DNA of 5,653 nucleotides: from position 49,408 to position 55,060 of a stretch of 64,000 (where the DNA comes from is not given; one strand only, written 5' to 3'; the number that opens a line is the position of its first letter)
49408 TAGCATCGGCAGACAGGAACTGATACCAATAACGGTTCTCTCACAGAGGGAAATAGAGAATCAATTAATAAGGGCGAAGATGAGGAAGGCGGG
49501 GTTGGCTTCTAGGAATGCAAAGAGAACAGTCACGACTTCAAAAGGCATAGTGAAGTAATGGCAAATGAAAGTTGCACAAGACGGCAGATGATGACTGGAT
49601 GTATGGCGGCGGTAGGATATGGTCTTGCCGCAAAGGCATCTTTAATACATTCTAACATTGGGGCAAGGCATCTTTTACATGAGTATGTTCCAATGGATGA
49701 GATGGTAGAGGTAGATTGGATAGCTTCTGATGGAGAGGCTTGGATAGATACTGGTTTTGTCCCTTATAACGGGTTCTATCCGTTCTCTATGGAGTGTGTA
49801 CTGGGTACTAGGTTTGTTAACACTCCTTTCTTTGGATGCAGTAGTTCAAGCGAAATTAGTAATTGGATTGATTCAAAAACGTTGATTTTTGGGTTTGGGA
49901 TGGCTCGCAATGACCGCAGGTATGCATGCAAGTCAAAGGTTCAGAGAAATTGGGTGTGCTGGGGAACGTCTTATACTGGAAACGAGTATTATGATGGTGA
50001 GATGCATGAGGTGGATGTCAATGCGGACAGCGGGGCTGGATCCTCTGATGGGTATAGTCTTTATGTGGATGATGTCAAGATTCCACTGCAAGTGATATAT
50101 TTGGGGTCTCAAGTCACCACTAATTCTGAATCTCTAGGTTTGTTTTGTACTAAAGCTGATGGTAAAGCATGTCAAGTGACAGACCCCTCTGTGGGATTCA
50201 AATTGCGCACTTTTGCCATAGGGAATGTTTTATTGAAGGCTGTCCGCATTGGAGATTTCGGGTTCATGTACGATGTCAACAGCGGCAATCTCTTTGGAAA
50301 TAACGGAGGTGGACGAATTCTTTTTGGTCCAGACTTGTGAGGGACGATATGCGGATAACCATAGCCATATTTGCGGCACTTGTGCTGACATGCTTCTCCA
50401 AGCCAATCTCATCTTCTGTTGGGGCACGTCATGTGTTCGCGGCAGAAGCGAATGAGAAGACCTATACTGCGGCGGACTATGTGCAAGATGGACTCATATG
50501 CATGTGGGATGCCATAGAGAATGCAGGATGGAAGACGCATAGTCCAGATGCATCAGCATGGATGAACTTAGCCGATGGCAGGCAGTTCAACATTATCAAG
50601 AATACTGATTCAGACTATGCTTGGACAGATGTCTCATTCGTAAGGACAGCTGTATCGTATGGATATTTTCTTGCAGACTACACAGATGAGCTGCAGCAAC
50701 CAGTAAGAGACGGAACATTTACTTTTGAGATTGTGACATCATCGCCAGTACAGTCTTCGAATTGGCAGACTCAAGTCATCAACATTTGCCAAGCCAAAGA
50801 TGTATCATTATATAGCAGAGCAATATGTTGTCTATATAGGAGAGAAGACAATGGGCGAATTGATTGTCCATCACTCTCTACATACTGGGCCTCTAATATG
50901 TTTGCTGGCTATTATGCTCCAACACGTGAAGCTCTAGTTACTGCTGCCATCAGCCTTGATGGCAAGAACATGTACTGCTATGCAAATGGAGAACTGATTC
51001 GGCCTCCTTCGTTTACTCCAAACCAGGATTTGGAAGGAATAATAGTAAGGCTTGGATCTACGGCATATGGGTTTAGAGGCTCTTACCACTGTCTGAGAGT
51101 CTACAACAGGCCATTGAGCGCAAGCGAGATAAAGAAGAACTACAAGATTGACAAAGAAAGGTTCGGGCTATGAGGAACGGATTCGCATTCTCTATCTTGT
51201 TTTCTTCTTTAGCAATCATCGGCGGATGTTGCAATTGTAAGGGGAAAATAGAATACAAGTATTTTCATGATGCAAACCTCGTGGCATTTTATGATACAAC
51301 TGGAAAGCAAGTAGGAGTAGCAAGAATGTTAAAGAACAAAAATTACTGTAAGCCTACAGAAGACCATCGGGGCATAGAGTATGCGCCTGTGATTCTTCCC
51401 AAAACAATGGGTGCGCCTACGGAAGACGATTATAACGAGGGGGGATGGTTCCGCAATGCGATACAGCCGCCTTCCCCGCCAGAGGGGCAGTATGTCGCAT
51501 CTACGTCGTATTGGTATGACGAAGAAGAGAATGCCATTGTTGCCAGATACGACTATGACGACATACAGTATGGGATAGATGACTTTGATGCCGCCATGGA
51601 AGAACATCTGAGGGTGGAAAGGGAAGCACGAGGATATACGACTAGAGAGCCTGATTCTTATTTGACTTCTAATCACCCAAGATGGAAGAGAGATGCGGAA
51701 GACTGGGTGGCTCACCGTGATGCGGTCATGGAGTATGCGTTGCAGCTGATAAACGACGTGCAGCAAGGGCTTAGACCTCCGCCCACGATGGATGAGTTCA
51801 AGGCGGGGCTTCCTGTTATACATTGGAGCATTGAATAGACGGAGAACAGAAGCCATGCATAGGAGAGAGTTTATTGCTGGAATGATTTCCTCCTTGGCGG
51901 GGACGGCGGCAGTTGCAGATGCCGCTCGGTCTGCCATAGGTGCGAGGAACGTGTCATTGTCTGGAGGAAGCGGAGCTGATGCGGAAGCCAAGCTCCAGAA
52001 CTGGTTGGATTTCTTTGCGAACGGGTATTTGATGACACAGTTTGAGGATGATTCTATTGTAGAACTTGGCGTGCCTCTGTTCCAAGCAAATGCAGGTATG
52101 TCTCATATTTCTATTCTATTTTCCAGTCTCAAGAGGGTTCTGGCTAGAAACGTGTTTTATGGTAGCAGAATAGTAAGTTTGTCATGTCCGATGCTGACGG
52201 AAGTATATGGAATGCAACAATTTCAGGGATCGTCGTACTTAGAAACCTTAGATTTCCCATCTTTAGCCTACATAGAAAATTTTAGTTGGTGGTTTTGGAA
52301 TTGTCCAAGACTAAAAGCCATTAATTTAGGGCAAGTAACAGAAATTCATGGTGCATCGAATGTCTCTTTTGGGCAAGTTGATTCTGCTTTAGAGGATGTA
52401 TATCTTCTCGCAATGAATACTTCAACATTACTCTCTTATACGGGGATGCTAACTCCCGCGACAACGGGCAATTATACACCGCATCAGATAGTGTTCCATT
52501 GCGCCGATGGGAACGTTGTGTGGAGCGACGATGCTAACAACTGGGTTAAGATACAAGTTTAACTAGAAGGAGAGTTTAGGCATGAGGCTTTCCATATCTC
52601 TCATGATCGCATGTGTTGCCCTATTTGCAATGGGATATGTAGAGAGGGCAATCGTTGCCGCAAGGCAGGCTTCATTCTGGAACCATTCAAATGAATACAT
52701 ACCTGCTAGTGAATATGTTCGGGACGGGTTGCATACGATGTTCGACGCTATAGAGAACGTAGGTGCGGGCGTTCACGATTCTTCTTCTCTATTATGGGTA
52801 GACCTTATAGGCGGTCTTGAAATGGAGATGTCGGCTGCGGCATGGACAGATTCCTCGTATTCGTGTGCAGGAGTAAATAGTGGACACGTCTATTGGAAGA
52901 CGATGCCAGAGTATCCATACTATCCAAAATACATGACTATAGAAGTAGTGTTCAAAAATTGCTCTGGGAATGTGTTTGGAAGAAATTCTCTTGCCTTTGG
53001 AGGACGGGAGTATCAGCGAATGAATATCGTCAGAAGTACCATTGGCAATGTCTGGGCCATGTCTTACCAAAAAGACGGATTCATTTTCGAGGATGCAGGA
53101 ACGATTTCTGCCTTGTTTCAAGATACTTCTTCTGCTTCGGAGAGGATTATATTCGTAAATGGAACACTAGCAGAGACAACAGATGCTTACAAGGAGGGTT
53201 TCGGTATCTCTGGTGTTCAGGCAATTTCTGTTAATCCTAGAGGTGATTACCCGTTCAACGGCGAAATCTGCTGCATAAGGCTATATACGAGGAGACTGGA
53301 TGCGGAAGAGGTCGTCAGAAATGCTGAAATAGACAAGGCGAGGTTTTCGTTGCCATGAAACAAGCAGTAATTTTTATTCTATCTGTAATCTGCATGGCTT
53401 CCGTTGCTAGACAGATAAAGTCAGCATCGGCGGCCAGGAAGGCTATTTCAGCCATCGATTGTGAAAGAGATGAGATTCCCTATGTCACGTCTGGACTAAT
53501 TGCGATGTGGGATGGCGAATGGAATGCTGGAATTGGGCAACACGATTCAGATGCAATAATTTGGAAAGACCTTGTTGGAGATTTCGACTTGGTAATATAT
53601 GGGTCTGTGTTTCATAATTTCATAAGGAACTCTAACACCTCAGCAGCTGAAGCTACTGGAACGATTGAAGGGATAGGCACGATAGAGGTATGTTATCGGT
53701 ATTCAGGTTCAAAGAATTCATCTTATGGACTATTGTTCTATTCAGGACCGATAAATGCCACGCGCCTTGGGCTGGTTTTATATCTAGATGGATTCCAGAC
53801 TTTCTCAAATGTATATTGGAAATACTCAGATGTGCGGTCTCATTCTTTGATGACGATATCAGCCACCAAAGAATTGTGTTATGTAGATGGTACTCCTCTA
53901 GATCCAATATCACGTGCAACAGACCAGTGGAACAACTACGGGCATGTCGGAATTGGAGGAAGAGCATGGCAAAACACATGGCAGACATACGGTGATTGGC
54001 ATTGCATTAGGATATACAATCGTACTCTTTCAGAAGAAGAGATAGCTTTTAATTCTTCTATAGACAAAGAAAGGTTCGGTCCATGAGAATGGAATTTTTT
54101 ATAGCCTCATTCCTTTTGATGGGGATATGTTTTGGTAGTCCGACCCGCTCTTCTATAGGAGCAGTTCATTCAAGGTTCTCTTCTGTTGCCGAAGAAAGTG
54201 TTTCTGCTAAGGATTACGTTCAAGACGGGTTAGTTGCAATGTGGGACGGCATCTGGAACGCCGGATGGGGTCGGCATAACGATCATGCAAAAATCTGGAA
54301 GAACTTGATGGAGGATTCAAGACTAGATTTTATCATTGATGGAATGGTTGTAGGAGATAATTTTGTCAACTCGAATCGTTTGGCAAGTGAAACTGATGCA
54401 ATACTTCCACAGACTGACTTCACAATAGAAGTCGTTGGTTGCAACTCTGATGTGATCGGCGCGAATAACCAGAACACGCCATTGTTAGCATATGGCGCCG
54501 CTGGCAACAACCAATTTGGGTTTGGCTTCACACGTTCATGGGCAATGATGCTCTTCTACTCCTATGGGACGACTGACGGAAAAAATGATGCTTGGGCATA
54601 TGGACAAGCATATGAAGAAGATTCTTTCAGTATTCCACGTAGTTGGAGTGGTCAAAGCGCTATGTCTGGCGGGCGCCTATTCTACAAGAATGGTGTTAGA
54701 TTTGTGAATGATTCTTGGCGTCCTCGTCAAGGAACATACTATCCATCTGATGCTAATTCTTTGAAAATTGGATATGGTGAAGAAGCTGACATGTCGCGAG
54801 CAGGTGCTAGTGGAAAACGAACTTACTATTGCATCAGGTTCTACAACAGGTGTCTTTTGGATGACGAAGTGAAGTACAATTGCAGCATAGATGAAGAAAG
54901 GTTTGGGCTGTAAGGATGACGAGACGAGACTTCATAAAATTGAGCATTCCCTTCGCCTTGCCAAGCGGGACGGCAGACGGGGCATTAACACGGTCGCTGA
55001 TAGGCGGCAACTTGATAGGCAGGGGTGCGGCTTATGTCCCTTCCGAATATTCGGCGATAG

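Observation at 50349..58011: Eight tandem, diversified, secreted LamG-jellyroll paralogs in the tail region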

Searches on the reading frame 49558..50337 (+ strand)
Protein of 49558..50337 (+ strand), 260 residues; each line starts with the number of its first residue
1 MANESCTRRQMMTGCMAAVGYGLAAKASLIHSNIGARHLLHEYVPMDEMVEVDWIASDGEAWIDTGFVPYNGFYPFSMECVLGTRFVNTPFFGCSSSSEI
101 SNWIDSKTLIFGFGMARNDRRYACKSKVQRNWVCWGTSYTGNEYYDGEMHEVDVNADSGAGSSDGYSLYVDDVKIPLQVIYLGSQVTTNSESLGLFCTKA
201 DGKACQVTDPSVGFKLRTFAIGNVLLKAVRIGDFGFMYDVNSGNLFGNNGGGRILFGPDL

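Call 5: search_protein_families(library=pfam, proteins=[window:49558-50337:+], max_evalue=1)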
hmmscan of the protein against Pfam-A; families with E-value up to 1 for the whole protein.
window:49558-50337:+ (260 aa): 0 families

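Call 6: search_protein_families(library=phrogs, proteins=[window:49558-50337:+], max_evalue=0.1)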
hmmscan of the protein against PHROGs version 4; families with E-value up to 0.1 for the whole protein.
window:49558-50337:+ (260 aa): 0 families

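Call 57: find_homologous_proteins(query=window:49558-50337:+, max_evalue=0.001)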
Query window:49558-50337:+ (260 aa): 5 proteins with E <= 0.001 among 365 candidates.
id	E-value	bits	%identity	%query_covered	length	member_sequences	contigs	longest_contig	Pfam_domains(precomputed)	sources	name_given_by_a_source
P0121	4.0e-170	582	100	96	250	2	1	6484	-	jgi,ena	-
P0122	1.6e-143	495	82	100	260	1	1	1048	-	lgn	-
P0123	5.5e-124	431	71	98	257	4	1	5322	-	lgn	-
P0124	1.3e-71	259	47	98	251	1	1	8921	-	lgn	-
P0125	1.5e-70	256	47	100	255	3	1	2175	-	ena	-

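Call 59: find_homologous_proteins(query=A4, max_evalue=0.001)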
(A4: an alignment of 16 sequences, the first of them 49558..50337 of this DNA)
Query A4 (16 sequences) (260 aa, profile of the alignment): 15 proteins with E <= 0.001 among 3119 candidates.
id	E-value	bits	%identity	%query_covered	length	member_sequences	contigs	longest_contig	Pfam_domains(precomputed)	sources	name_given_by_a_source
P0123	5.4e-69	251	71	98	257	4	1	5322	-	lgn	-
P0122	6.1e-67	244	82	100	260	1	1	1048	-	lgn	-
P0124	2.6e-63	232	47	98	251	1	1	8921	-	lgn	-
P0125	3.7e-63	232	47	100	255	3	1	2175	-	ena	-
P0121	3.0e-61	226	100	96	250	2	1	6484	-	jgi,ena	-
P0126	9.8e-54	201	22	96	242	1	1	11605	-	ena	-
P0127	1.2e-49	188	32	22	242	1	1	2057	-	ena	-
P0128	1.5e-48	184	26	85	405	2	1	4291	-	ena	-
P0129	3.1e-43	167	32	22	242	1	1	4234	-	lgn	-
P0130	6.0e-38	149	23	89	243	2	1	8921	-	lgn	-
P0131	3.9e-33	133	34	28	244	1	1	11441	-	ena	-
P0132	6.2e-29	120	56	13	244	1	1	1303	-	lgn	-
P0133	4.2e-26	110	44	19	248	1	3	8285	-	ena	-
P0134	1.5e-24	105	26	84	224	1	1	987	-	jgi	jgi:hypothetical protein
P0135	8.9e-24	103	44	19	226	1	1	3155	-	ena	-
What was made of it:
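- Tried and rejected: A word-indexed homologue search for X found only 15 proteins (call 59).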

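Call 67: predict_structure(alignment_id=A5)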
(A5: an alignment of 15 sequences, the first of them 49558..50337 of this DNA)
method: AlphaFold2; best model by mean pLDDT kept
length: 260 residues; sequences in the alignment: 15
mean_pLDDT: 40.0   pTM: 0.36
mean pLDDT of the five models: 40.0, 39.3, 39.3, 38.5, 37.1
residues with pLDDT >= 90: 0; 70-90: 13; 50-70: 51; < 50: 196
segments of 3 or more residues with pLDDT < 50: 1-4, 14-16, 18-43, 66-224
pLDDT, mean of each block of 10 residues (from residue 1): 50 48 35 30 59 55 45 30 26 27 27 32 33 25 25 36 41 41 31 33 31 29 57 73 63 59
secondary structure, 60 per line:
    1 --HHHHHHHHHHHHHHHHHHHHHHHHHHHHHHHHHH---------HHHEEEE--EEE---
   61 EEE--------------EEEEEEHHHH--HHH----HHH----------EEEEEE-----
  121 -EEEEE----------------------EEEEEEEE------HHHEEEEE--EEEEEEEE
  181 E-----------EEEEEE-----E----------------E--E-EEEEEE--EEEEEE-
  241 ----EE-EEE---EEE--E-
elements in order: H3-36 E49-52 E55-57 E61-63 E78-83 H84-87 E110-115 E122-126 E149-156 E166-170 E173-181 E193-198 E226-231 E234-239 E248-250 E254-256
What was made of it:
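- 49558..50340 (+): Tat signal (TRRQMM) + tag (HS|NIGARH) + module 'X' (260 aa). X has conserved ends: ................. ... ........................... The AF2 model failed (pLDDT 40, call 67).
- Tried and rejected: The AF2 run failed on a 15-sequence alignment (pLDDT 40, call 67), so no fold search was run on it.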

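Call 87: search_protein_families(library=ncbifam, proteins=[window:49558-50337:+], max_evalue=0.01)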
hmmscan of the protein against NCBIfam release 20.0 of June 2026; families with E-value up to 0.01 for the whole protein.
window:49558-50337:+ (260 aa): 0 families

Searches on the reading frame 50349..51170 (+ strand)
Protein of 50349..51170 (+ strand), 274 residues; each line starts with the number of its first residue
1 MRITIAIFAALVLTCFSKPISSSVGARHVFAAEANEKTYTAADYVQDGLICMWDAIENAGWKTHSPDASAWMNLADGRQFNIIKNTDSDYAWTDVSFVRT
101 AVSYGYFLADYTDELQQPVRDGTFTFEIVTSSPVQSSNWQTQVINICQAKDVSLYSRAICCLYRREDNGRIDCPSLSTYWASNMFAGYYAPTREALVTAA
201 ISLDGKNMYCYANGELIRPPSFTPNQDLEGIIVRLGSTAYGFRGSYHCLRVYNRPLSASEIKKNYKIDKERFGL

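Call 5: search_protein_families(library=pfam, proteins=[window:50349-51170:+], max_evalue=1)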
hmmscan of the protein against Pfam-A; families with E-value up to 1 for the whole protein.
window:50349-51170:+ (274 aa): 3 families
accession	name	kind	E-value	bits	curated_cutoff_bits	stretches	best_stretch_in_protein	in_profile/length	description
PF13385.13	Laminin_G_3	-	1.4e-07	32.2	27.6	1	192-262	77-151/151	Concanavalin A-like lectin/glucanases superfamily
PF02973.23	Sialidase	-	0.0039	17.1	26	1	230-264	150-184/189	Sialidase, N-terminal domain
PF04542.20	Sigma70_r2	-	0.057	13.6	24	1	38-62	20-44/71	Sigma-70 region 2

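Call 6: search_protein_families(library=phrogs, proteins=[window:50349-51170:+], max_evalue=0.1)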
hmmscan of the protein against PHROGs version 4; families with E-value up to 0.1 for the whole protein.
window:50349-51170:+ (274 aa): 1 family
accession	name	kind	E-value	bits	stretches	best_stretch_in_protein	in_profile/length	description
phrog_24074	-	unknown function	0.0017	17.7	1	237-274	855-892/892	-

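Call 87: search_protein_families(library=ncbifam, proteins=[window:50349-51170:+], max_evalue=0.01)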
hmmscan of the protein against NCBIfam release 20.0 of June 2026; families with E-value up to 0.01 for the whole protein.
window:50349-51170:+ (274 aa): 0 families

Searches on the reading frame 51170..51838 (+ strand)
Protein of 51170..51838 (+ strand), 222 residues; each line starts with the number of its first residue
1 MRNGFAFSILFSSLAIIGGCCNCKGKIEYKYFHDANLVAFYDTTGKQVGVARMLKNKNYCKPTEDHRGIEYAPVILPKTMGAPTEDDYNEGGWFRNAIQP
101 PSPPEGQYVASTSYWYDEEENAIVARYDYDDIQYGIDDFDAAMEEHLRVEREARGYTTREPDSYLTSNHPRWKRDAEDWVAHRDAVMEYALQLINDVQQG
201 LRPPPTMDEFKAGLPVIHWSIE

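Call 22: search_protein_families(library=pfam, proteins=[window:51170-51838:+], max_evalue=0.05)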
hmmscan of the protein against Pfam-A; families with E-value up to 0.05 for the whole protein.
window:51170-51838:+ (222 aa): 0 families

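Call 87: search_protein_families(library=ncbifam, proteins=[window:51170-51835:+], max_evalue=0.01)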
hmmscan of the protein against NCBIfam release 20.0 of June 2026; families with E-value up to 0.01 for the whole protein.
window:51170-51835:+ (222 aa): 0 families

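Call 88: search_protein_families(library=phrogs, proteins=[window:51170-51835:+], max_evalue=0.01)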
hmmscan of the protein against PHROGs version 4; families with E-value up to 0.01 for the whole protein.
window:51170-51835:+ (222 aa): 0 families
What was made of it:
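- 51170..51838 (+): Lipoprotein-like gene (222 aa; ...LAIIGGC lipobox-like). It is a conserved core member of the island. No family match (calls 22, 87, 88).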

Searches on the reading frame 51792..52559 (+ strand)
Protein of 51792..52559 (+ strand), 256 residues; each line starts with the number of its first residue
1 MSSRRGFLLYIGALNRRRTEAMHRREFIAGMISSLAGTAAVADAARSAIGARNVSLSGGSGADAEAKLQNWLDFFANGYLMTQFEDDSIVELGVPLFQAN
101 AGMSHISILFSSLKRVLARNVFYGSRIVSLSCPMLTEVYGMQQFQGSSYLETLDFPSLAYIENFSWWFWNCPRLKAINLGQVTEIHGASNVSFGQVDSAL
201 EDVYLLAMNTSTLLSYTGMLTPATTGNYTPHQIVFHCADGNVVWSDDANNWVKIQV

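Call 5: search_protein_families(library=pfam, proteins=[window:51792-52559:+], max_evalue=1)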
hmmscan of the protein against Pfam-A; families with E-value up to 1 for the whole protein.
window:51792-52559:+ (256 aa): 1 family
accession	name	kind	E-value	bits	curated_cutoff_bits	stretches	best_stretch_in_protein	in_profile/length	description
PF13306.12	LRR_5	-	0.00015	22.1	27.7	1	115-185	46-115/127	BspA type Leucine rich repeat region (6 copies)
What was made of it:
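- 51855..52562 (+): Tat signal (HRREFI) + tag (RS|AIGARN) + BspA-type leucine-rich-repeat cargo (235 aa). Pfam LRR_5 at 22.1 bits, sub-threshold (call 5).
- On BspA-type LRR (PF13306), gene 51855-52562: 22.1 bits against a 27.7 cut-off (call 5).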

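Call 6: search_protein_families(library=phrogs, proteins=[window:51792-52559:+], max_evalue=0.1)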
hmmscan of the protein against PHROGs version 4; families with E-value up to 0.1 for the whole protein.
window:51792-52559:+ (256 aa): 0 families

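Call 87: search_protein_families(library=ncbifam, proteins=[window:51855-52559:+], max_evalue=0.01)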
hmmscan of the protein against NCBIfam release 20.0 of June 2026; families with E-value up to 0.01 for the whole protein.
window:51855-52559:+ (235 aa): 0 families

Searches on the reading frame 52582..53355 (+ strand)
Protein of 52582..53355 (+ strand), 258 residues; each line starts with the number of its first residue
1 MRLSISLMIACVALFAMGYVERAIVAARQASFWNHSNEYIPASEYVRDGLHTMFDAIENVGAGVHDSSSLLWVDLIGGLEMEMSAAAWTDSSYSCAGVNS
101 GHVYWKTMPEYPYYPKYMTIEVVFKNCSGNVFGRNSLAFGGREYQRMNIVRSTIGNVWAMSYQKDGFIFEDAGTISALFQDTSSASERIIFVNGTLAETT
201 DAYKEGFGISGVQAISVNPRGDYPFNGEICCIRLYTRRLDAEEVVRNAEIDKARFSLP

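Call 5: search_protein_families(library=pfam, proteins=[window:52582-53355:+], max_evalue=1)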
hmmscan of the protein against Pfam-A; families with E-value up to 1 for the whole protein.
window:52582-53355:+ (258 aa): 1 family
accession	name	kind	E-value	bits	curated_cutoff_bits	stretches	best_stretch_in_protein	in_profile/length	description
PF13385.13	Laminin_G_3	-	5.9e-06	26.9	27.6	1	182-244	87-150/151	Concanavalin A-like lectin/glucanases superfamily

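Call 6: search_protein_families(library=phrogs, proteins=[window:52582-53355:+], max_evalue=0.1)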
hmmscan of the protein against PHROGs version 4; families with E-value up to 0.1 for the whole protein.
window:52582-53355:+ (258 aa): 0 families

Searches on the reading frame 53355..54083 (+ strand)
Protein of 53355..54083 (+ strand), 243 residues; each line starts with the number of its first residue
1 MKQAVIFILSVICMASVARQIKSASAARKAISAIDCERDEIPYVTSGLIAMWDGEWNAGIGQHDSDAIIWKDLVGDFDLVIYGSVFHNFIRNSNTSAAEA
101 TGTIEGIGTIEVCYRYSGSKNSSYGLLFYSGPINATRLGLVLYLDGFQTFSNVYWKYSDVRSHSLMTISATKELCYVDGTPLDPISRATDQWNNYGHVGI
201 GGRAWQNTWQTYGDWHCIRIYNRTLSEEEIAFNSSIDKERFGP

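Call 5: search_protein_families(library=pfam, proteins=[window:53355-54083:+], max_evalue=1)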
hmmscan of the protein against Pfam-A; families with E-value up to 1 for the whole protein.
window:53355-54083:+ (243 aa): 2 families
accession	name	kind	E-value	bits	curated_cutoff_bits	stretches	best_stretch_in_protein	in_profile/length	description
PF13385.13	Laminin_G_3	-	4.8e-06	27.2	27.6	1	162-231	82-151/151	Concanavalin A-like lectin/glucanases superfamily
PF02973.23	Sialidase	-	0.14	12.1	26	1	197-234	146-185/189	Sialidase, N-terminal domain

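Call 6: search_protein_families(library=phrogs, proteins=[window:53355-54083:+], max_evalue=0.1)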
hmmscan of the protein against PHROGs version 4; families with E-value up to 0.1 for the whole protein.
window:53355-54083:+ (243 aa): 0 families

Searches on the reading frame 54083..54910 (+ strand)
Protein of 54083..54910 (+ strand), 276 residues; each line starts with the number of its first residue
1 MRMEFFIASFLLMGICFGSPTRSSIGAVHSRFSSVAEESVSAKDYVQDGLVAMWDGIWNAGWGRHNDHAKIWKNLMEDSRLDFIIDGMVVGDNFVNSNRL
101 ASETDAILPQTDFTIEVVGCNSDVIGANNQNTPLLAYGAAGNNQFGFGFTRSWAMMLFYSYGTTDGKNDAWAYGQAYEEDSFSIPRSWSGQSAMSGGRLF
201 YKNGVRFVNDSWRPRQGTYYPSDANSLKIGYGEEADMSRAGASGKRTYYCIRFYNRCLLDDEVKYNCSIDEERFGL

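Call 5: search_protein_families(library=pfam, proteins=[window:54083-54910:+], max_evalue=1)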
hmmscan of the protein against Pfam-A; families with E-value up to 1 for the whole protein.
window:54083-54910:+ (276 aa): 0 families

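Call 6: search_protein_families(library=phrogs, proteins=[window:54083-54910:+], max_evalue=0.1)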
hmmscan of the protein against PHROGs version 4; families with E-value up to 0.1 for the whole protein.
window:54083-54910:+ (276 aa): 0 families
